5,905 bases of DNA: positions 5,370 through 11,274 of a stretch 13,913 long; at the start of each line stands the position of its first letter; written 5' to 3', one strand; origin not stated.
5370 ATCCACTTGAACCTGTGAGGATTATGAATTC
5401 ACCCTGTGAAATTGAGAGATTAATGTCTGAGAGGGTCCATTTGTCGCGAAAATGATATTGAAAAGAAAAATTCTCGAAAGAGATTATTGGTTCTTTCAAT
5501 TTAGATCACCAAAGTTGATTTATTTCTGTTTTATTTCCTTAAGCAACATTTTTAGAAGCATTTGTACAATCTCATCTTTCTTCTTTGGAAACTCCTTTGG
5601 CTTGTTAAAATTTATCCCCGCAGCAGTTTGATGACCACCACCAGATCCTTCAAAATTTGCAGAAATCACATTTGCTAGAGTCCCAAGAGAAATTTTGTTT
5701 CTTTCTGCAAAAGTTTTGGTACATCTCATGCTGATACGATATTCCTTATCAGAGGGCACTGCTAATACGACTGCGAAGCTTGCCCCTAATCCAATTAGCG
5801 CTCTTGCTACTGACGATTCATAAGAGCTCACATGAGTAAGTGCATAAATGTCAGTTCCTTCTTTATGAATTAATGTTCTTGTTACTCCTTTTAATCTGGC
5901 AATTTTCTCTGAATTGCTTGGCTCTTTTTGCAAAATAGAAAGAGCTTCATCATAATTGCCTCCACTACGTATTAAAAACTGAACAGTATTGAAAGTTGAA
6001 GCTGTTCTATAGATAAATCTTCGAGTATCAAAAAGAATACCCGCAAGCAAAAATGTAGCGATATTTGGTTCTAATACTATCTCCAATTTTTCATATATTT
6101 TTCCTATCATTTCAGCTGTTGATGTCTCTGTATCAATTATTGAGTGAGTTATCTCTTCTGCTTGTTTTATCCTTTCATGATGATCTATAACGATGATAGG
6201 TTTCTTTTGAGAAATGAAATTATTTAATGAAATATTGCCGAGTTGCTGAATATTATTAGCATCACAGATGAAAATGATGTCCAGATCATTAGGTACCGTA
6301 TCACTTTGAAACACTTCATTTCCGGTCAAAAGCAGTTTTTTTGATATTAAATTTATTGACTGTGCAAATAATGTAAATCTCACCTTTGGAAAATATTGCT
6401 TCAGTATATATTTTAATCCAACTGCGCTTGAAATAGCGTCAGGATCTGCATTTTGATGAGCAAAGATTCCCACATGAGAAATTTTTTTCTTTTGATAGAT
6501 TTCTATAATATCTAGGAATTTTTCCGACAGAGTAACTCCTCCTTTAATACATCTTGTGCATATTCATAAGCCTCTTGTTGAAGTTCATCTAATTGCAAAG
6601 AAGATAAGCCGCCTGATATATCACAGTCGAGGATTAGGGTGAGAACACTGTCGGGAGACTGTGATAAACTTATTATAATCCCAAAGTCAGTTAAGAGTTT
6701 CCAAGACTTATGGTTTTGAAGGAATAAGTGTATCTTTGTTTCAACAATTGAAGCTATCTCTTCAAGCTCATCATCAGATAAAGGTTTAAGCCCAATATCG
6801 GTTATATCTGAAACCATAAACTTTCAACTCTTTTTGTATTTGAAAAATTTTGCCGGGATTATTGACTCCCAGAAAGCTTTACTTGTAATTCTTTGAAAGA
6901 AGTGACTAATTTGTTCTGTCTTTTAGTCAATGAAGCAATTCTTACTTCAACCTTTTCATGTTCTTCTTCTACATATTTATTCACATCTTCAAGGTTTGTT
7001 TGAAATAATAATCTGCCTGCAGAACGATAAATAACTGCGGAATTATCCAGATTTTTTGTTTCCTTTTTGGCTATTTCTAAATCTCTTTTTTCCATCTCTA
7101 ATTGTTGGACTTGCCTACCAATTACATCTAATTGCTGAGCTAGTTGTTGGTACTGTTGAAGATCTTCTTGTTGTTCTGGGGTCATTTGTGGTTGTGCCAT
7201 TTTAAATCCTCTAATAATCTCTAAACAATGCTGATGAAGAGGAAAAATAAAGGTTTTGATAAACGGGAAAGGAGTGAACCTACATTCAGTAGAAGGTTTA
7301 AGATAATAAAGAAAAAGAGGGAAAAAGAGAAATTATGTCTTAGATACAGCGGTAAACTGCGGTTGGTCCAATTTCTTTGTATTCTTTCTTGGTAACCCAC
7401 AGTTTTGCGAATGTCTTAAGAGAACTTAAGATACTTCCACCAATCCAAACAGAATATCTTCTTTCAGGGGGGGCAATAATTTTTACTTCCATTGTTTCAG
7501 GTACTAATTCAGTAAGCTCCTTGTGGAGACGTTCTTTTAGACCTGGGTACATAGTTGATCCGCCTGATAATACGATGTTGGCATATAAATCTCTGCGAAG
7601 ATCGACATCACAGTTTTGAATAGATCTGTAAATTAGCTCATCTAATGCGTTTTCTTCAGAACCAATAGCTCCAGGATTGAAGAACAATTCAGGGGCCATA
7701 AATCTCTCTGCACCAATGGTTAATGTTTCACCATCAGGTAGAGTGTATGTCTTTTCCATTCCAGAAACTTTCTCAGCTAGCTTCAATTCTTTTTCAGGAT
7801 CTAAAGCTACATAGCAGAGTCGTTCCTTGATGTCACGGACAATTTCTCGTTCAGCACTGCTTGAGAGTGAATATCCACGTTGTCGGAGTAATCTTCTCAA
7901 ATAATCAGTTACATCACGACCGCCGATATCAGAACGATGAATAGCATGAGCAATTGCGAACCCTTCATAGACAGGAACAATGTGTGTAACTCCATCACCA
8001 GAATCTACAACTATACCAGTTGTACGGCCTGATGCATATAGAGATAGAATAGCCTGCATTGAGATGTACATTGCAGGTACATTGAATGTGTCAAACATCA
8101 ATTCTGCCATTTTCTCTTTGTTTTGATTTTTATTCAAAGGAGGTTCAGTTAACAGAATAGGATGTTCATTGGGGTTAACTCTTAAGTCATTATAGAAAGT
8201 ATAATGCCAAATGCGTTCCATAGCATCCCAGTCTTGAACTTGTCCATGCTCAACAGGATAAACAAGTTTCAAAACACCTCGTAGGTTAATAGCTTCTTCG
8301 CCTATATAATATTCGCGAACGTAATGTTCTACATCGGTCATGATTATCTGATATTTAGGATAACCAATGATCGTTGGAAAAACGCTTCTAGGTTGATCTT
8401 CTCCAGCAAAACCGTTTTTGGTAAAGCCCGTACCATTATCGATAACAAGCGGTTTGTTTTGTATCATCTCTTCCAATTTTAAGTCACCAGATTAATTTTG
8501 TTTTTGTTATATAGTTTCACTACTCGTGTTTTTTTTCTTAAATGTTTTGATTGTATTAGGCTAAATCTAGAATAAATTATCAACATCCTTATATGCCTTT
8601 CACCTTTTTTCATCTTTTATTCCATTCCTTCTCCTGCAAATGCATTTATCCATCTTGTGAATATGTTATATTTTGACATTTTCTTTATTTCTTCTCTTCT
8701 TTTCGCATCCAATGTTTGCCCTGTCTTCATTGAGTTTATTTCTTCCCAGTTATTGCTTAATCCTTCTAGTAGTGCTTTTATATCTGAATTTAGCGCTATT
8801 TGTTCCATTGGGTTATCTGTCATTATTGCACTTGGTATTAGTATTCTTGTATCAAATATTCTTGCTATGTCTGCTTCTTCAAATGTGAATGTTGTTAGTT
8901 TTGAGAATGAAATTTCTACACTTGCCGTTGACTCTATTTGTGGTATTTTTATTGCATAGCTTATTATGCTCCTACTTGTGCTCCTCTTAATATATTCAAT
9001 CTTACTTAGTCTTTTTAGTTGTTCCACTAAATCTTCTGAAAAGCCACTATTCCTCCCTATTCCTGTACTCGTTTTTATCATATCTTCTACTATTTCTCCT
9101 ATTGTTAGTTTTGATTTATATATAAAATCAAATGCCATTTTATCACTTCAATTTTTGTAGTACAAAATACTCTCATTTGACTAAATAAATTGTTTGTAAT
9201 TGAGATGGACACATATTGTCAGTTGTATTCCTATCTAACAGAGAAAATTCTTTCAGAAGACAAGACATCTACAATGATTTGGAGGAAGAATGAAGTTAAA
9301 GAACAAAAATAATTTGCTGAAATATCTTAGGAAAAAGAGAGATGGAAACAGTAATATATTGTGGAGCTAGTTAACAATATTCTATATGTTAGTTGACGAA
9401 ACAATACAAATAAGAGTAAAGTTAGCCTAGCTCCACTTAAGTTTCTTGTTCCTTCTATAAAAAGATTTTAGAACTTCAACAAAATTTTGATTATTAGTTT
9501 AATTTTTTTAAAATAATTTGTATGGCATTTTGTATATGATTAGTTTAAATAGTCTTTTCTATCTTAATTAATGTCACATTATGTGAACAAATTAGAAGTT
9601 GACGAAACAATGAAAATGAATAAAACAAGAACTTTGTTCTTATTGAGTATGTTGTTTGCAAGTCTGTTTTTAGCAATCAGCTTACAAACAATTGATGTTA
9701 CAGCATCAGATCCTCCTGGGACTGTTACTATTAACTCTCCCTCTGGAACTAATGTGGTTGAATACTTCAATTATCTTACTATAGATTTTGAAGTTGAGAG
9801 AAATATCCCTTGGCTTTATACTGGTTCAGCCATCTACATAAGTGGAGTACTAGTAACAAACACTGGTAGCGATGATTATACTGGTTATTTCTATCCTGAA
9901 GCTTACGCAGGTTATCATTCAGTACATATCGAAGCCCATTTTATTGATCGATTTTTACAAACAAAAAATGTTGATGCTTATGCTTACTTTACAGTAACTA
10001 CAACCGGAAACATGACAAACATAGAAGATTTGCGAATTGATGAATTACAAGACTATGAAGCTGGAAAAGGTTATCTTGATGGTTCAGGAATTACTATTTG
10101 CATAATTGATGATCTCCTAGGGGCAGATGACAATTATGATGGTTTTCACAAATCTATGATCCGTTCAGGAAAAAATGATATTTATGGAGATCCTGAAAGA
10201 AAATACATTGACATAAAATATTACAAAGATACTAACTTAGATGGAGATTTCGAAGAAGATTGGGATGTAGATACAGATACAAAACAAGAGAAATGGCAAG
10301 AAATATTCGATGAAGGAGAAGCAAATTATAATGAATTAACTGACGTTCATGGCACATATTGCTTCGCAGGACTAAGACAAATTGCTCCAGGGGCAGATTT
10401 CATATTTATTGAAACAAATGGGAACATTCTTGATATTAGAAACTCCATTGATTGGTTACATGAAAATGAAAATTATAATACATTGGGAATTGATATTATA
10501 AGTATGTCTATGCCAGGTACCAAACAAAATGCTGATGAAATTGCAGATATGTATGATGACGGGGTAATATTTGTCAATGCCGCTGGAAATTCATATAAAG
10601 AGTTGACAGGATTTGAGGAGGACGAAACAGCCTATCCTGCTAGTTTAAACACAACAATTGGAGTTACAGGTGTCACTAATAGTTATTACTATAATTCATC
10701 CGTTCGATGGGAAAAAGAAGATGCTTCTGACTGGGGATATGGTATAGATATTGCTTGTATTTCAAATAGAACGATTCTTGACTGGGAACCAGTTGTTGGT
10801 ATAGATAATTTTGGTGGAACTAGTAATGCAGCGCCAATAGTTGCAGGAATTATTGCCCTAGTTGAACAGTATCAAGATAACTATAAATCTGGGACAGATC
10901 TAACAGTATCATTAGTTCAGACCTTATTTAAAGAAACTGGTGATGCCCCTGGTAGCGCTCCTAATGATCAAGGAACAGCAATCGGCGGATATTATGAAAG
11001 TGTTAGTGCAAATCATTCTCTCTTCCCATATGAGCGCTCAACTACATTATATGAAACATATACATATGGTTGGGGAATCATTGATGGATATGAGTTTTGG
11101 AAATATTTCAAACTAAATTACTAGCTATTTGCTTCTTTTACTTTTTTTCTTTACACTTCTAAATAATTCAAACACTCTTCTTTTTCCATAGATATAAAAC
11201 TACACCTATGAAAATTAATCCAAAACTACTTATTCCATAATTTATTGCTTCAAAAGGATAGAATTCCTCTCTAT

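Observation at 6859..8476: Asgard actin sits immediately upstream of, and co-oriented with, prefoldin beta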

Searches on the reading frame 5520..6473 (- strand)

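Call 3: search_protein_families(library=pfam, proteins=[window:5520-6473:-], max_evalue=0.01)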
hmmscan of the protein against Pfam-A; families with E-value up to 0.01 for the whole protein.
window:5520-6473:- (317 aa): 2 families
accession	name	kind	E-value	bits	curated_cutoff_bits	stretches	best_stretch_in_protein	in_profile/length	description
PF01368.27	DHH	-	5.6e-16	59.4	28.1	1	3-146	4-125/125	DHH family, N-terminal domain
PF02272.25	DHHA1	-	4.9e-09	37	25.9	1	234-306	33-96/102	DHHA1 domain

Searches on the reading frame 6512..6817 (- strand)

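Call 3: search_protein_families(library=pfam, proteins=[window:6512-6817:-], max_evalue=0.01)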
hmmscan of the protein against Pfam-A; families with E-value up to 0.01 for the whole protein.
window:6512-6817:- (101 aa): 1 family
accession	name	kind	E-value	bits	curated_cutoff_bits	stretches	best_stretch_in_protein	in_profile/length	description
PF11419.13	DUF3194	-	0.0045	17.8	21.5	1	10-90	1-72/83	Protein of unknown function (DUF3194)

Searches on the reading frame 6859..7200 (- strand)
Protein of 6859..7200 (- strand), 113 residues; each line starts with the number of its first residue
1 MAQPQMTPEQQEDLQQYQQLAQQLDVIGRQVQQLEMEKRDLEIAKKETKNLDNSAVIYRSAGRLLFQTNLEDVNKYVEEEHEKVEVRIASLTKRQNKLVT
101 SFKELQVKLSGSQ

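Call 3: search_protein_families(library=pfam, proteins=[window:6859-7200:-], max_evalue=0.01)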
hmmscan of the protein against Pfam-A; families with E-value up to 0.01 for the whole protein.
window:6859-7200:- (113 aa): 3 families
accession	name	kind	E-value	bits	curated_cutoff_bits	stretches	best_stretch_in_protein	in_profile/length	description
PF01920.25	Prefoldin_2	-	1.7e-19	70.2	27.6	1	11-110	1-100/106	Prefoldin subunit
PF16043.11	DUF4795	-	0.00037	20.4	34.8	1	9-100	29-120/208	Domain of unknown function (DUF4795)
PF08656.15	DASH_Dad3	-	0.0099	16.3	23.1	0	7-44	2-34/76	DASH complex subunit Dad3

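Call 41: search_solved_structures(query=window:6859-7200:-, max_evalue=0.01)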
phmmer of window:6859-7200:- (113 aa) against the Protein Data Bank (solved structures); distinct sequences matched with E-value up to 0.01: 4.
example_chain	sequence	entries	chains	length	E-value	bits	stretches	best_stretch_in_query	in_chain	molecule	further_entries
2zqm_A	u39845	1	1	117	1.3e-08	38.1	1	6-110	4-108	Prefoldin beta subunit 1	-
2zdi_A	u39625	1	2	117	4.4e-07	33.2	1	6-110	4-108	Prefoldin subunit beta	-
1fxk_B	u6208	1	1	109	1.1e-06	31.9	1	11-110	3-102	PREFOLDIN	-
1fxk_A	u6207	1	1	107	1.3e-06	31.7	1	11-110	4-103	PREFOLDIN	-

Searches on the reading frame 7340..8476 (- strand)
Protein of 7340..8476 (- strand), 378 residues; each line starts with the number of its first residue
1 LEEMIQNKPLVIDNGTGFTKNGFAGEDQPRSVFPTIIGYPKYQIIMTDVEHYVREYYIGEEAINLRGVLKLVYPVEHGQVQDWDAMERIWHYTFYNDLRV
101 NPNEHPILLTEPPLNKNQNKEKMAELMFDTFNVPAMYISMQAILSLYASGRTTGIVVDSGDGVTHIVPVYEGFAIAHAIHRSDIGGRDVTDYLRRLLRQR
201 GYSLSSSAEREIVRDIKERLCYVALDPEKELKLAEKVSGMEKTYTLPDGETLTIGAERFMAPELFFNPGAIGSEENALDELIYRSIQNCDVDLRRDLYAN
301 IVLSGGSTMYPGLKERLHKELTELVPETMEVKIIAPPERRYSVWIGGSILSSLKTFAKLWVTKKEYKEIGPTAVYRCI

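Call 3: search_protein_families(library=pfam, proteins=[window:7340-8476:-], max_evalue=0.01)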
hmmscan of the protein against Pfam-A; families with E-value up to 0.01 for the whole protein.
window:7340-8476:- (378 aa): 2 families
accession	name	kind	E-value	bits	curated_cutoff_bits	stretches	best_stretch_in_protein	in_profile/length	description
PF00022.25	Actin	-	4e-135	451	27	1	7-376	4-407/410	Actin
PF06723.19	MreB_Mbl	-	0.0041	16.4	27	0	149-322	142-298/327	MreB/Mbl protein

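Call 20: find_related_loci(query=window:7340-8467:-, collection=genome_contigs, flank=4000)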
Query window:7340-8467:- (375 aa) in genome_contigs; peptide patterns used: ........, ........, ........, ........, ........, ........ (x = any residue, [..] = any of these).
172 stretches matched a pattern; 84 encode a relative of the query (tblastn E <= 1e-3); the best 80 are kept; 80 distinct loci.
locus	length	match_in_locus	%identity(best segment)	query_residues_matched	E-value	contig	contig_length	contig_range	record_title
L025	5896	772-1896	99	1-375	0e+0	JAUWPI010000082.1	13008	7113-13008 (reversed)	MAG: Candidatus Heimdallarchaeota archaeon isolate CSMAG_2472 CSMAG_2472_k141_10233_length_13008_cov_9.0000, whole genom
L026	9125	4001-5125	98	1-375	0e+0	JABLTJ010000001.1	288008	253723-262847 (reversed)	MAG: Promethearchaeati archaeon isolate HMA_bin2.96 metabat2_96_fa_scaffold_0, whole genome shotgun sequence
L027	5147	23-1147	98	1-375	0e+0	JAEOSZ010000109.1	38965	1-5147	MAG: Candidatus Heimdallarchaeota archaeon isolate YT1_002 k127_49068250, whole genome shotgun sequence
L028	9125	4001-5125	98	1-375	0e+0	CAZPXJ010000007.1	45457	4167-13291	MAG TPA_asm: uncultured archaeon isolate SRP214966_co2_105 genome assembly, contig: NODE_839_length_45457_cov_5.616096, 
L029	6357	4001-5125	98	1-375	0e+0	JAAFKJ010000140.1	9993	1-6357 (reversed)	MAG: Candidatus Heimdallarchaeota archaeon isolate C4.bin.22 k83_1471362, whole genome shotgun sequence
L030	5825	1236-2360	98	1-375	0e+0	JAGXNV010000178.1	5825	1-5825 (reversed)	MAG: Candidatus Heimdallarchaeota archaeon isolate bin51 NODE_180_length_5825_cov_5.571329, whole genome shotgun sequenc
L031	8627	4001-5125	98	1-375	0e+0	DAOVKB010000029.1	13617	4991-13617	MAG TPA_asm: archaeon isolate CSMAG_1408 CSMAG_1408_k141_994714_length_13617_cov_27.0297, whole genome shotgun sequence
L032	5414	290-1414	98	1-375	0e+0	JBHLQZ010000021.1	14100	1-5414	MAG: Candidatus Thorarchaeota archaeon isolate QM1B.68 QM1B.68@15500, whole genome shotgun sequence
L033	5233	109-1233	98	1-375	0e+0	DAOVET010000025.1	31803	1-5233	MAG TPA_asm: Candidatus Heimdallarchaeota archaeon isolate CSMAG_1090 CSMAG_1090_k141_2683649_length_31803_cov_11.4058, 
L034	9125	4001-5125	98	1-375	0e+0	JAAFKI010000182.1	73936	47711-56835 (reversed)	MAG: Candidatus Heimdallarchaeota archaeon isolate C4.bin.14 k83_2650584, whole genome shotgun sequence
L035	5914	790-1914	98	1-375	0e+0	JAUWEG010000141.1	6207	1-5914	MAG: Candidatus Heimdallarchaeota archaeon isolate CSMAG_2184 CSMAG_2184_k141_784456_length_6207_cov_10.0140, whole geno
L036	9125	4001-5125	98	1-375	0e+0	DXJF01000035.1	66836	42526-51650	MAG TPA_asm: Candidatus Heimdallarchaeota archaeon isolate CR1378_bin_8 k127_55801, whole genome shotgun sequence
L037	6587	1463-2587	98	1-375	0e+0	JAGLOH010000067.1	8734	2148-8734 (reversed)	MAG: Candidatus Heimdallarchaeota archaeon isolate RS_7_21 ROV157_7.bin.21.fa_67, whole genome shotgun sequence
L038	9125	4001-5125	98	1-375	0e+0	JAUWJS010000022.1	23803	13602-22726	MAG: Candidatus Heimdallarchaeota archaeon isolate CSMAG_2326 CSMAG_2326_k127_913236_length_23803_cov_110.5750, whole ge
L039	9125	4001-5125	98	1-375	0e+0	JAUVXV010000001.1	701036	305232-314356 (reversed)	MAG: Candidatus Heimdallarchaeota archaeon isolate CSMAG_1225 CSMAG_1225_k141_1112329_length_701036_cov_18.1426, whole g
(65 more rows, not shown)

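Call 40: search_solved_structures(query=window:7340-8467:-, max_evalue=1e-50)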
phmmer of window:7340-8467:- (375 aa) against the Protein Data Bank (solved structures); distinct sequences matched with E-value up to 1e-50: 135 (the best 60 are shown).
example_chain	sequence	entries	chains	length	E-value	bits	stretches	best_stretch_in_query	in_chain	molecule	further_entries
9wc4_A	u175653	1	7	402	3.8e-194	648.1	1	4-373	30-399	HC1 actin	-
8thx_A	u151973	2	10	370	1.7e-161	540.6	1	7-373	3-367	Actin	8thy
6tf9_jP1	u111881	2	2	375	8.6e-161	538.3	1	6-373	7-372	Actin, cytoplasmic 1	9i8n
1yag_A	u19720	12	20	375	9.2e-161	538.2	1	6-373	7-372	PROTEIN (ACTIN) | Actin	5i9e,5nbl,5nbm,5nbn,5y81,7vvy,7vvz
7yfn_A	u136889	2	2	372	1e-160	538.1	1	6-373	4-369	Actin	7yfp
4efh_A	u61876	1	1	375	1.1e-160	537.9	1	6-373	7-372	Actin-1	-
8ti3_A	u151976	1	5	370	1.2e-160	537.9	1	7-373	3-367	Actin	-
6cxi_A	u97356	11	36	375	2.1e-160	537.1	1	6-373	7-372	Actin, cytoplasmic 2 | Actin gamma 1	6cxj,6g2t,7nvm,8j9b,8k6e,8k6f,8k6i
5jlh_A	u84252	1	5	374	2.1e-160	537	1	6-373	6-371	Actin, cytoplasmic 2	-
8dnf_A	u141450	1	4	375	2.1e-160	537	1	6-373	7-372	Actin, cytoplasmic 2, N-terminally processed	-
1d4x_A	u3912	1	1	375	2.2e-160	537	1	6-373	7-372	C. ELEGANS ACTIN 1/3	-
8rtt_A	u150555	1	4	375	2.3e-160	536.9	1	6-373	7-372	Actin, cytoplasmic 1, N-terminally processed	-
8rty_A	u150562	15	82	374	2.3e-160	536.9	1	6-373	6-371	Actin, cytoplasmic 1, N-terminally processed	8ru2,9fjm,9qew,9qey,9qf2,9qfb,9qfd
7p1h_B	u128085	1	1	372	2.4e-160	536.9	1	7-373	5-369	Actin, cytoplasmic 1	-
12rv_A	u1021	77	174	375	3.1e-160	536.5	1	6-373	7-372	Actin, cytoplasmic 1 | ACTB protein (Fragment) | Actin, cytoplasmic 1, N-terminally processed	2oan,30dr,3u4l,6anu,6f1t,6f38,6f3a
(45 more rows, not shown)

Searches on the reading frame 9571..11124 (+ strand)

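Call 3: search_protein_families(library=pfam, proteins=[window:9571-11124:+], max_evalue=0.01)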
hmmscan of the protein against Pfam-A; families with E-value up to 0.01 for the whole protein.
window:9571-11124:+ (517 aa): 1 family
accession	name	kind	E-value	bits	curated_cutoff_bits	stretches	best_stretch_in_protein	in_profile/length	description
PF00082.27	Peptidase_S8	-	1e-17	64.8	21.8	1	171-457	1-273/288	Subtilase family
